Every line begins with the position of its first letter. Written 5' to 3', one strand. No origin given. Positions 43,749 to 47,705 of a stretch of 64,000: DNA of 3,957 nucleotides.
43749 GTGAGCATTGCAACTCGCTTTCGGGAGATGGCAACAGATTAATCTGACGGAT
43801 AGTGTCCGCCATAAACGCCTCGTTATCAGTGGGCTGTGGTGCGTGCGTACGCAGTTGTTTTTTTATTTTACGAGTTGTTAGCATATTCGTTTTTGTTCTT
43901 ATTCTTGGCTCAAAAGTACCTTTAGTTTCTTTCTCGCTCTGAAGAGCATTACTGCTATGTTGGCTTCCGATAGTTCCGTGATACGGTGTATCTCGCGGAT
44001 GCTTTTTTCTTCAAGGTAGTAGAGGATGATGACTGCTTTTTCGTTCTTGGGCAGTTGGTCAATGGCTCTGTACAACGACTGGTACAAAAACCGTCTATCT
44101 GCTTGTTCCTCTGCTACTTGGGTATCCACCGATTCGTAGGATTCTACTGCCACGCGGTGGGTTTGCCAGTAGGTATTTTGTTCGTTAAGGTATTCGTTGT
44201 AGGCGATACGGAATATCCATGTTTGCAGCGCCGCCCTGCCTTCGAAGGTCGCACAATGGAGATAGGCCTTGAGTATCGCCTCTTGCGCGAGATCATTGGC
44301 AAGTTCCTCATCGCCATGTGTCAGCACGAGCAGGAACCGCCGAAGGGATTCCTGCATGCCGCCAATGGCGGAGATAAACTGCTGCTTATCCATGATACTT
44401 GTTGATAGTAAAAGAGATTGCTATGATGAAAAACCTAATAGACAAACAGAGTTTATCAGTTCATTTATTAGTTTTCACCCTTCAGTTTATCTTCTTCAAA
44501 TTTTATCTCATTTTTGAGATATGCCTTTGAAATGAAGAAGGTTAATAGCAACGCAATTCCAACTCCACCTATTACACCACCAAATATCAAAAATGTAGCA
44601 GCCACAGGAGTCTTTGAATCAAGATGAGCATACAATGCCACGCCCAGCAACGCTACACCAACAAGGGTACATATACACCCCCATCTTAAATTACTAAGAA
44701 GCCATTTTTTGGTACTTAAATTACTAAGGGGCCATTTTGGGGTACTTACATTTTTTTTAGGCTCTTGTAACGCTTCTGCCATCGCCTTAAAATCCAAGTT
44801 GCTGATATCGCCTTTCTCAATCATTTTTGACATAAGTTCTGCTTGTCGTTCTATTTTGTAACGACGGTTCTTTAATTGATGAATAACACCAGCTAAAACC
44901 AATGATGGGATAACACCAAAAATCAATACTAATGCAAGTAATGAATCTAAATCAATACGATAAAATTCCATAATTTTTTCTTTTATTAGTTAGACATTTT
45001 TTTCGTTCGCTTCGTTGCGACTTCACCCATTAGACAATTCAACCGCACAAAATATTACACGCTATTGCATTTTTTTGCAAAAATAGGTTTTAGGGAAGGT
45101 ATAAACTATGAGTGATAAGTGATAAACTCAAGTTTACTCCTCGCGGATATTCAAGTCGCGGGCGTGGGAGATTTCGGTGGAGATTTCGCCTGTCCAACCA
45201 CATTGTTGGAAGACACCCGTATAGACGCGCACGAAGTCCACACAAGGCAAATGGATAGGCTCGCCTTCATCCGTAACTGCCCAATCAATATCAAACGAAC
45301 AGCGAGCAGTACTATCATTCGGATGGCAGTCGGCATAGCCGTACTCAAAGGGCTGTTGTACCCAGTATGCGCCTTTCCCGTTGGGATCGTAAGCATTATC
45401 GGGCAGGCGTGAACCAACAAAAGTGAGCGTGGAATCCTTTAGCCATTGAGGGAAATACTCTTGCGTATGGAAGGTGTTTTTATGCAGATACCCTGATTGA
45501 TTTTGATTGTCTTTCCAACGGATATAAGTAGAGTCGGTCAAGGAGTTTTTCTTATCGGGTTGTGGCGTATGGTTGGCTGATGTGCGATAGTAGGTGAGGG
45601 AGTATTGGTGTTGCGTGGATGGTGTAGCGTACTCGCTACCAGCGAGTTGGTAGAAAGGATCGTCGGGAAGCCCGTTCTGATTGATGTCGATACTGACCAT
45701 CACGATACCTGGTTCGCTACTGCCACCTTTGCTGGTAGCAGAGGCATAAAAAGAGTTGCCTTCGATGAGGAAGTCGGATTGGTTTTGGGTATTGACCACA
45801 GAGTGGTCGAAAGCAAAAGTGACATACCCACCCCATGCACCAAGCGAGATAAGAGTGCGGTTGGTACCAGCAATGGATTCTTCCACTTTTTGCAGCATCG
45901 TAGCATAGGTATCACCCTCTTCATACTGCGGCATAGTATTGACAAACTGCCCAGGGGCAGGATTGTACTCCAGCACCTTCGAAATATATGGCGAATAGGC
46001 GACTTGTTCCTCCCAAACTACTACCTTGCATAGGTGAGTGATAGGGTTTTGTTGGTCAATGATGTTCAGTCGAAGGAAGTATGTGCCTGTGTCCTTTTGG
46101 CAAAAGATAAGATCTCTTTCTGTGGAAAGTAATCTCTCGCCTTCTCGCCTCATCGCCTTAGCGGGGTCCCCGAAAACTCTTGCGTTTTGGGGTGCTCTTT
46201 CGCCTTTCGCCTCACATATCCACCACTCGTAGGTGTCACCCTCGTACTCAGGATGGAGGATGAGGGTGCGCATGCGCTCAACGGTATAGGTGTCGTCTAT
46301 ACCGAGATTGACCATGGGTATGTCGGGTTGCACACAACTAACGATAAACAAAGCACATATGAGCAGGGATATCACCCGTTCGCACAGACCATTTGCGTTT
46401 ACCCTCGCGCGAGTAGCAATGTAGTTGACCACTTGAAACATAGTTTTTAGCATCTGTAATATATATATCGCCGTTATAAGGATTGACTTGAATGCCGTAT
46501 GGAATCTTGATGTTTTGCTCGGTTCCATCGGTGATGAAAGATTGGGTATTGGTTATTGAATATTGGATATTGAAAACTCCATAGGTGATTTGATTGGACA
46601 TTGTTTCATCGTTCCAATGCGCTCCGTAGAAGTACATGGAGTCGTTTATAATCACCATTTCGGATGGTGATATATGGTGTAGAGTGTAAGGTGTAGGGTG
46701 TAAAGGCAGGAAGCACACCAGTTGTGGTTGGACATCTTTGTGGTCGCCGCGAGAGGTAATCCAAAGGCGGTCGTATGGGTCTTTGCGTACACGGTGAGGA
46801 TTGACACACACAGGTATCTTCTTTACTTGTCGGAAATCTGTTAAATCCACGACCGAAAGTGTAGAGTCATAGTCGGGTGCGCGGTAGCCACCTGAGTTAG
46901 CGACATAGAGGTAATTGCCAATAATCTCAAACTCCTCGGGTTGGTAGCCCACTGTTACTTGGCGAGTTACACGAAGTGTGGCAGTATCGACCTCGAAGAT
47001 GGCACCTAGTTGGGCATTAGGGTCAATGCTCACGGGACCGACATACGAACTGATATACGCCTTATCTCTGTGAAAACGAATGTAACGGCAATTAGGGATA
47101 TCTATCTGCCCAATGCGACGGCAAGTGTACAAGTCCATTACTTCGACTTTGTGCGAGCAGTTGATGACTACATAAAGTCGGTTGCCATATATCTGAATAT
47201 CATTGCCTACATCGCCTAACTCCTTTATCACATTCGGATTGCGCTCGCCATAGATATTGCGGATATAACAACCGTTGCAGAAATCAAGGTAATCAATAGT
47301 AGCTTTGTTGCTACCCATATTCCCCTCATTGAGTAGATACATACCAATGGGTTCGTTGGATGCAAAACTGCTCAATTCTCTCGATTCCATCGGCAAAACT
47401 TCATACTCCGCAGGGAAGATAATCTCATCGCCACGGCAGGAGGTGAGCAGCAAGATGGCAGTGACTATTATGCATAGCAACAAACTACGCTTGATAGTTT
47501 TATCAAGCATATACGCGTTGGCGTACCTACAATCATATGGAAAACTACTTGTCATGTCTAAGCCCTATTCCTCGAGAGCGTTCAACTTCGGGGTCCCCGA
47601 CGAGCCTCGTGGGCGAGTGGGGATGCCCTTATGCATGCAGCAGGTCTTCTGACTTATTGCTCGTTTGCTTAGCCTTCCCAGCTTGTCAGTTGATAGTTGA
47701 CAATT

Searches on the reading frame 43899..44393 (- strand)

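Call 24: search_protein_families(library=pfam, proteins=[window:43899-44393:-], max_evalue=0.001)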
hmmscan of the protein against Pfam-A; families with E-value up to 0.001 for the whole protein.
window:43899-44393:- (164 aa): 3 families
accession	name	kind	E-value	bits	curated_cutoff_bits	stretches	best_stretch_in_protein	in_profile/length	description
PF08281.18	Sigma70_r4_2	-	2.8e-14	52.9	25.7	1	105-157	2-54/54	Sigma-70, region 4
PF04542.20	Sigma70_r2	-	2.2e-08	34.2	24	1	26-71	17-64/71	Sigma-70 region 2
PF04545.22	Sigma70_r4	-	8.6e-07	28.8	24.1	1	110-158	1-49/50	Sigma-70, region 4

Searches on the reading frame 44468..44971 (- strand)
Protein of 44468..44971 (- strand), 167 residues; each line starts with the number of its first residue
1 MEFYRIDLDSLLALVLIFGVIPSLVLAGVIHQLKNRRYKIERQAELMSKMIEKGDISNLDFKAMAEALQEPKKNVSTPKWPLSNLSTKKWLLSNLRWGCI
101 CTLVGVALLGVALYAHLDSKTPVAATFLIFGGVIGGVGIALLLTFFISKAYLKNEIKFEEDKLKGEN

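Call 24: search_protein_families(library=pfam, proteins=[window:44468-44971:-], max_evalue=0.001)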
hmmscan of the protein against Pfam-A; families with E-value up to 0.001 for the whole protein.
window:44468-44971:- (167 aa): 1 family
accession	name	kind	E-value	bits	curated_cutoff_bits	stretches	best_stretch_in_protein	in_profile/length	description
PF19762.4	DUF6249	-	1.9e-05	25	33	1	12-149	2-104/104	Domain of unknown function (DUF6249)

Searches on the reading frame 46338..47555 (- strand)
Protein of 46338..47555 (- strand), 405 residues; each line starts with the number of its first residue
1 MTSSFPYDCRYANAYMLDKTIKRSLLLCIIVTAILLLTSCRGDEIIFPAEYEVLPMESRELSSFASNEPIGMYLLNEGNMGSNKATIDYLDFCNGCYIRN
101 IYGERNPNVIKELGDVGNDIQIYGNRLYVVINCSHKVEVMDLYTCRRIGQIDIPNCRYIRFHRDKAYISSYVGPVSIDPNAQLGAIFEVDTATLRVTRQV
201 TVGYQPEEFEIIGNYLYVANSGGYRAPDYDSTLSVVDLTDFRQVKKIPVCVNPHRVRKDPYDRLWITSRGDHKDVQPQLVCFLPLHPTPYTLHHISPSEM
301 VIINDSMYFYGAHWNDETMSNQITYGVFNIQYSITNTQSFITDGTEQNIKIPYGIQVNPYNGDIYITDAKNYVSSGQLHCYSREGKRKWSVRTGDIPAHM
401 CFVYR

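Call 24: search_protein_families(library=pfam, proteins=[window:46338-47555:-], max_evalue=0.001)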
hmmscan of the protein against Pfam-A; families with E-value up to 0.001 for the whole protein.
window:46338-47555:- (405 aa): 1 family
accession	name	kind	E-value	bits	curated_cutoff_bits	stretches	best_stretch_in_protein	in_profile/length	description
PF16819.11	DUF5074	-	2.1e-12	47.2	27.2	1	71-382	2-328/353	Domain of unknown function (DUF5074)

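Call 84: search_solved_structures(query=window:46338-47555:-, max_evalue=0.001)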
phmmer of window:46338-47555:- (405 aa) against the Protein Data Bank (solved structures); distinct sequences matched with E-value up to 0.001: 12.
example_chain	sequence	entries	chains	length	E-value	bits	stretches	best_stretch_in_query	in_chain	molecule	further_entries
8ptf_A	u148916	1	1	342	1.5e-41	145.9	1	71-391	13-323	YncE family protein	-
8ptd_A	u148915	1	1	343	1.5e-41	145.8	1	71-391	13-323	YncE family protein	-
8blw_B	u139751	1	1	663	6.8e-41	143.7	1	71-391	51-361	YncE family protein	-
8bmy_A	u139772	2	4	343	9.5e-18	67.5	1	62-402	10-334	Putative surface layer protein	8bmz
8bmx_D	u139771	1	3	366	1.2e-17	67.1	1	60-402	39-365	YncE family protein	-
8bn0_A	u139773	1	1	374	1.5e-17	66.8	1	63-402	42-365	Putative surface layer protein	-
8puj_A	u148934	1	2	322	3.3e-17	65.7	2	71-169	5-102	YncE family protein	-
8okv_B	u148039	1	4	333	3.5e-17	65.6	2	71-170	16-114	Putative surface layer protein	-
8p97_B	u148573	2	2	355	3.7e-17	65.5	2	70-170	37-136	Putative surface layer protein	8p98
8bai_A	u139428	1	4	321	3.8e-17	65.5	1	71-402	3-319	Surface layer protein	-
8baz_A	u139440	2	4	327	4.1e-17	65.4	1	71-402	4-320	Surface layer protein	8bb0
3dsm_A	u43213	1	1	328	5e-17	65.1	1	71-402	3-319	uncharacterized protein BACUNI_02894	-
